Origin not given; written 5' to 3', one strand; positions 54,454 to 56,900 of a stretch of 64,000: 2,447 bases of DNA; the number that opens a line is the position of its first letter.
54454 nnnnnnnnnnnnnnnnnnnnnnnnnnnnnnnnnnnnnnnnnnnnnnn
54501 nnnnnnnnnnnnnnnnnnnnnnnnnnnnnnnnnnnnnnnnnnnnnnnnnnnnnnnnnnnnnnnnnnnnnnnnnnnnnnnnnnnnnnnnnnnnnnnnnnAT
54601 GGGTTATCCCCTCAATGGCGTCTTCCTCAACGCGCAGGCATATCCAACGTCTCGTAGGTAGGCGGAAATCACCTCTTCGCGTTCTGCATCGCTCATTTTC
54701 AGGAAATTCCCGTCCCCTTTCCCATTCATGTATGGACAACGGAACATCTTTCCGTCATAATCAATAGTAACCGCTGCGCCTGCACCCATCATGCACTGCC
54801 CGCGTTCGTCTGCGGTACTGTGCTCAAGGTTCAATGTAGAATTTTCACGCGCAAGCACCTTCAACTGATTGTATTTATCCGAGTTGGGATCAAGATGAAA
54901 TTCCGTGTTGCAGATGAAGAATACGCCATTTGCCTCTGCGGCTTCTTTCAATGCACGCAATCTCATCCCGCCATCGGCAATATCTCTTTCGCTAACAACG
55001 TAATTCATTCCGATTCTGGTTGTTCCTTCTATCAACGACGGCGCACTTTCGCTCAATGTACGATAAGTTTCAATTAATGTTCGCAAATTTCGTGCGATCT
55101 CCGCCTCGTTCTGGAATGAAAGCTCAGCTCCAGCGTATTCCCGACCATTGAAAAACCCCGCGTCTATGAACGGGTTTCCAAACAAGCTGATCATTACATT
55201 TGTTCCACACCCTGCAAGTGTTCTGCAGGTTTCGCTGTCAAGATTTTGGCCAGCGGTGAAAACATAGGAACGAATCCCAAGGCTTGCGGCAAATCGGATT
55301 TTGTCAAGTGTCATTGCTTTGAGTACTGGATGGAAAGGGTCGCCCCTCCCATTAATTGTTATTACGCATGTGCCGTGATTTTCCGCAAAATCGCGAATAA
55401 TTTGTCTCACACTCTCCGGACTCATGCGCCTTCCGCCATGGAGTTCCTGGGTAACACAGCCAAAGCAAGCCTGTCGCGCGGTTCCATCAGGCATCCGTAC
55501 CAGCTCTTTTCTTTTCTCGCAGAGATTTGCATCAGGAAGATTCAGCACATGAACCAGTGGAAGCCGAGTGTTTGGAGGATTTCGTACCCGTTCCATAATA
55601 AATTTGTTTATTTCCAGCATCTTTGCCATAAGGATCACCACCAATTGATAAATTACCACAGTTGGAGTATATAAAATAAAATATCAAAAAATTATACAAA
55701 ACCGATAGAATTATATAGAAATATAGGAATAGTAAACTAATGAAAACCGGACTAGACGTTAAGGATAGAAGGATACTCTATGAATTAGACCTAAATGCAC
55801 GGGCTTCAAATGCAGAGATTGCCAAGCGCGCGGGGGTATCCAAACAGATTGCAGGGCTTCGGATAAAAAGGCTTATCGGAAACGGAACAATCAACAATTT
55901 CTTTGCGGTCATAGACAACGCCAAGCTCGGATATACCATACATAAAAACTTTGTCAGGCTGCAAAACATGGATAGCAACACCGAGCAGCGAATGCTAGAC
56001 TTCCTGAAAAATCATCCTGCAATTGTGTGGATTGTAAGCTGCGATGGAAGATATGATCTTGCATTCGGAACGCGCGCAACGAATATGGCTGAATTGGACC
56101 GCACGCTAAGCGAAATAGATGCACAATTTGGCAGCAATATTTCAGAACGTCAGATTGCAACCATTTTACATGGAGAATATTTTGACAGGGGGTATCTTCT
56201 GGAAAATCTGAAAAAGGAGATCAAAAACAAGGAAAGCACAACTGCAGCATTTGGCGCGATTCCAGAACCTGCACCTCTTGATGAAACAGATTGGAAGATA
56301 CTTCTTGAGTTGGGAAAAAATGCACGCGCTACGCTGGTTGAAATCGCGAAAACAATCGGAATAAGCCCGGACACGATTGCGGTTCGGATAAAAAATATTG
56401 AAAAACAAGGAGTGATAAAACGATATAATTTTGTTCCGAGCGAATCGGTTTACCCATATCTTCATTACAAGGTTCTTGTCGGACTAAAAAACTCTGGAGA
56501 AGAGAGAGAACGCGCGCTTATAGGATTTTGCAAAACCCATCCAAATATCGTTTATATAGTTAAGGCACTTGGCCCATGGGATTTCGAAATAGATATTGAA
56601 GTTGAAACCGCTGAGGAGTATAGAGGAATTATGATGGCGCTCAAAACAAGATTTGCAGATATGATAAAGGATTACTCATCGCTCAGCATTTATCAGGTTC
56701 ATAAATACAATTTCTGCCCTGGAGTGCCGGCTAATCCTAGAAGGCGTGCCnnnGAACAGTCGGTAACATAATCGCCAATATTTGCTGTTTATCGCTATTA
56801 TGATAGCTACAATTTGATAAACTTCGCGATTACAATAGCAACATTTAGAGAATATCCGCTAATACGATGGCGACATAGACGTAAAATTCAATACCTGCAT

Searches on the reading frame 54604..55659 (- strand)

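Call 35: search_protein_families(library=pfam, proteins=[window:54604-55659:-], max_evalue=0.1)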
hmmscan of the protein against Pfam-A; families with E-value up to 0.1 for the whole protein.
window:54604-55659:- (351 aa): 2 families
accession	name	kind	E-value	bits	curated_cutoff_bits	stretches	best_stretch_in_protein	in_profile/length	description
PF04055.27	Radical_SAM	-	0.0087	16.7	29.5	1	64-159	10-109/166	Radical SAM superfamily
PF13353.11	Fer4_12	-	0.097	13.4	22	0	64-113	21-68/137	4Fe-4S single cluster domain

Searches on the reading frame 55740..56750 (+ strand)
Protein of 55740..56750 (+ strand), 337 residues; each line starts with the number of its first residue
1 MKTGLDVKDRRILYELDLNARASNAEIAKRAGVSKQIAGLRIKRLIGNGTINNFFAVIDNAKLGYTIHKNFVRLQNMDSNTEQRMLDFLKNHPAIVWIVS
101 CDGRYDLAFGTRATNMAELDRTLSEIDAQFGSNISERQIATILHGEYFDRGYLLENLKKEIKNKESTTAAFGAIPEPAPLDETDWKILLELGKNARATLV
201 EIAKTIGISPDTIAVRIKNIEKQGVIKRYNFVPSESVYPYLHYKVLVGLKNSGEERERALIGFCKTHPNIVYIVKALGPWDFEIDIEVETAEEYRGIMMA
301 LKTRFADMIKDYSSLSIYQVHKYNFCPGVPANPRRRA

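Call 32: find_encoding_contigs(protein=window:55740-56750:+, flank=10000, max_places=1)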
Protein window:55740-56750:+ (337 aa): 9 contigs read that carry it; 1 place shown.
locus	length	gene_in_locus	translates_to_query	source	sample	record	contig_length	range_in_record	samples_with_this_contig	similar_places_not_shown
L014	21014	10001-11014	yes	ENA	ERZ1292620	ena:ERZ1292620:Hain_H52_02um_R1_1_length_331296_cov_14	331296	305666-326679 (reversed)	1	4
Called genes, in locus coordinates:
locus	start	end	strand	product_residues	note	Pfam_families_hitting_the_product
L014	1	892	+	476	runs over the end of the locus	PF00437:T2SSE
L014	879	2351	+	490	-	PF00482:T2SSF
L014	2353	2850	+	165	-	PF01569:PAP2, PF14378:PAP2_3 (weak)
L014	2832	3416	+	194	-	-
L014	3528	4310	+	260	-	PF04414:tRNA_deacylase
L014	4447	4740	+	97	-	-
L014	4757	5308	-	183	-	-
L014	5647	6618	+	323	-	PF25231:DUF7847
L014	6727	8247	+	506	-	PF01921:tRNA-synt_1f, PF09334:tRNA-synt_1g (faint)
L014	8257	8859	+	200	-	PF01300:Sua5_yciO_yrdC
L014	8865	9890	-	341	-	-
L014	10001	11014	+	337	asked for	PF01047:MarR (faint), PF12802:MarR_2 (faint), PF13404:HTH_AsnC-type, PF13412:HTH_24, PF04967:HTH_10 (faint), PF01037:AsnC_trans_reg (faint), PF13404:HTH_AsnC-type, PF13412:HTH_24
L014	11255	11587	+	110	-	-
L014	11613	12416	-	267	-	PF13344:Hydrolase_6, PF00702:Hydrolase, PF13419:HAD_2 (weak), PF13242:Hydrolase_like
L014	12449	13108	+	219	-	PF01902:Diphthami_syn_2_N, PF28410:Diphthami_syn_2_C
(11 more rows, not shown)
